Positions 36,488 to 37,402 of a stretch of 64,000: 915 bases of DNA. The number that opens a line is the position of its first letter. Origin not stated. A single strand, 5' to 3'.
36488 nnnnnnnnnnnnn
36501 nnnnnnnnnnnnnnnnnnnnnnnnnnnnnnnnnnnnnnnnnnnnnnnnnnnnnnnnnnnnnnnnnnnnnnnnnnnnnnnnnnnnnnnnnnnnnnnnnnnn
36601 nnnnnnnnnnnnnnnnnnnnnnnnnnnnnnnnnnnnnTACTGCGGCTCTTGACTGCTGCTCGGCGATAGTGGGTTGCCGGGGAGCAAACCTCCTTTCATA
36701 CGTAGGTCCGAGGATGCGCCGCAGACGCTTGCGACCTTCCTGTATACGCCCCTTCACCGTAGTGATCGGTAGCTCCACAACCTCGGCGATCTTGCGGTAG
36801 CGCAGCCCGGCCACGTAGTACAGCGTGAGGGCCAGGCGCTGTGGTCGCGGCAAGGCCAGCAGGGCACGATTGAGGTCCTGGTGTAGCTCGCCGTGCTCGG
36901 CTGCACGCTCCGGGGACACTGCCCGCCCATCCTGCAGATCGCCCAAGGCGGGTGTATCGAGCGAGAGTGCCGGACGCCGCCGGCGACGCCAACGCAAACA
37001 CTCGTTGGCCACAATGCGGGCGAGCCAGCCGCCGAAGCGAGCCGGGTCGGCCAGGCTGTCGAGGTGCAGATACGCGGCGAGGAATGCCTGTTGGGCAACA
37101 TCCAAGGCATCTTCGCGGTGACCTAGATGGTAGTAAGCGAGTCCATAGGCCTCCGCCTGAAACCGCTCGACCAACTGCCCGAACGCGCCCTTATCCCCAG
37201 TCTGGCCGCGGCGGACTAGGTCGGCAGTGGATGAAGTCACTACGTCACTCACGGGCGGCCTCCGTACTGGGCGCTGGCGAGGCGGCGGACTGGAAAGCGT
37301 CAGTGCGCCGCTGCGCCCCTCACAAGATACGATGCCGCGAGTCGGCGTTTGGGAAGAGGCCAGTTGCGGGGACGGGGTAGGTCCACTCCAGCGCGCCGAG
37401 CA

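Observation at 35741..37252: ECF sigma factor ORF reads in frame, with no stop, into purC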

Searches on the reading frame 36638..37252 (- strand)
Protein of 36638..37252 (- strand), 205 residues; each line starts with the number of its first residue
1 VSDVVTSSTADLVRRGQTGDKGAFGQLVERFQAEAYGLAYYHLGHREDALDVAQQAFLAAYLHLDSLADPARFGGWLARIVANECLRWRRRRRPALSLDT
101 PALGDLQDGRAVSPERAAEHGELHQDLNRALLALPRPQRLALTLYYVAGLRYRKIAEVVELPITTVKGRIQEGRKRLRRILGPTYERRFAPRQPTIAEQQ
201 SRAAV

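Call 49: find_homologous_proteins(query=window:36638-37252:-)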
Query window:36638-37252:- (205 aa): 78 proteins with E <= 0.001 among 1972 candidates.
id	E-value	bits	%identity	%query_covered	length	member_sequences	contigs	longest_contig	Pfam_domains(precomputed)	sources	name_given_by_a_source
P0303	7.1e-121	419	94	100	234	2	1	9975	PF04545.23,PF04542.21,PF08281.19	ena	-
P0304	4.2e-109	380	89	92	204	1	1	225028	PF04545.23,PF04542.21,PF08281.19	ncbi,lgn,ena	-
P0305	1.0e-96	340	96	79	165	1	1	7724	PF04542.21,PF08281.19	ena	-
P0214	9.4e-75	268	95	64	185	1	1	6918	PF04542.21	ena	-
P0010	2.2e-60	221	96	52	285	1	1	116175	PF01259.25,PF04542.21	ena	-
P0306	6.6e-48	181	87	50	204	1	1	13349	PF04545.23,PF08281.19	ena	-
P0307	3.1e-46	175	81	53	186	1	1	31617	PF04542.21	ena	-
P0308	4.7e-45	171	94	42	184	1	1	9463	PF04542.21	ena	-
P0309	3.0e-27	113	48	83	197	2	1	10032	PF04545.23,PF04542.21,PF08281.19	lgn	-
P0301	4.4e-23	100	88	31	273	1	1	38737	-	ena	-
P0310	1.0e-22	98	37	86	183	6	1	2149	PF04545.23,PF04542.21,PF08281.19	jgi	jgi:RNA polymerase sigma-70 factor (ECF subfamily)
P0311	1.1e-21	95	38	83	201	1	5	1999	PF07638.18,PF04545.23,PF04542.21,PF08281.19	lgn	-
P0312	1.5e-21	95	37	84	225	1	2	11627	PF04545.23,PF04542.21,PF08281.19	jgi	jgi:RNA polymerase sigma-70 factor (ECF subfamily)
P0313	3.4e-21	93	38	83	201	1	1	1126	PF07638.18,PF04545.23,PF04542.21,PF08281.19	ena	-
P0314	1.1e-19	89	40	85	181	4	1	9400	PF04545.23,PF04542.21,PF08281.19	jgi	jgi:RNA polymerase sigma-70 factor (ECF subfamily)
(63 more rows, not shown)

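Call 51: find_encoding_contigs(protein=P0304, flank=4000, max_places=3)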
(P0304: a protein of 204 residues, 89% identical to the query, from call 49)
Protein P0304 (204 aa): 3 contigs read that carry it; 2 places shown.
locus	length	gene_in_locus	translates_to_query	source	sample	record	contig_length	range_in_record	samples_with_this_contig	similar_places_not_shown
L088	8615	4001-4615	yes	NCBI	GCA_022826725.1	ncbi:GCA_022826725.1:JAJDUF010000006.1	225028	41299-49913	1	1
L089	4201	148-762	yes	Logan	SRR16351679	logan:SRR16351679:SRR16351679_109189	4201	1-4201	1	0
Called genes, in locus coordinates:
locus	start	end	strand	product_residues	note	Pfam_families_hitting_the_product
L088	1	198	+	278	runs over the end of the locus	PF01261:AP_endonuc_2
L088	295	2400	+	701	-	PF03190:Thioredox_DsbH, PF13899:Thioredoxin_7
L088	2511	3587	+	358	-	PF00107:ADH_zinc_N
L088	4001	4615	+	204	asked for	PF04542:Sigma70_r2, PF08281:Sigma70_r4_2, PF04545:Sigma70_r4 (weak)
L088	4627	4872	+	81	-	-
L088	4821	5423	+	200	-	-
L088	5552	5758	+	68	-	-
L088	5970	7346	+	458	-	PF00884:Sulfatase, PF01663:Phosphodiest (faint), PF16347:SGSH_C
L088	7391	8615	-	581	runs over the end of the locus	PF02463:SMC_N (faint), PF13175:AAA_15 (weak), PF13304:AAA_21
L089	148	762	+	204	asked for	PF04542:Sigma70_r2, PF08281:Sigma70_r4_2, PF04545:Sigma70_r4 (weak)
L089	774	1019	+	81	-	-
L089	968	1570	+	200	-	-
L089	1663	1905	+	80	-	-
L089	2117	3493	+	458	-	PF00884:Sulfatase, PF01663:Phosphodiest (faint), PF16347:SGSH_C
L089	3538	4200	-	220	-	?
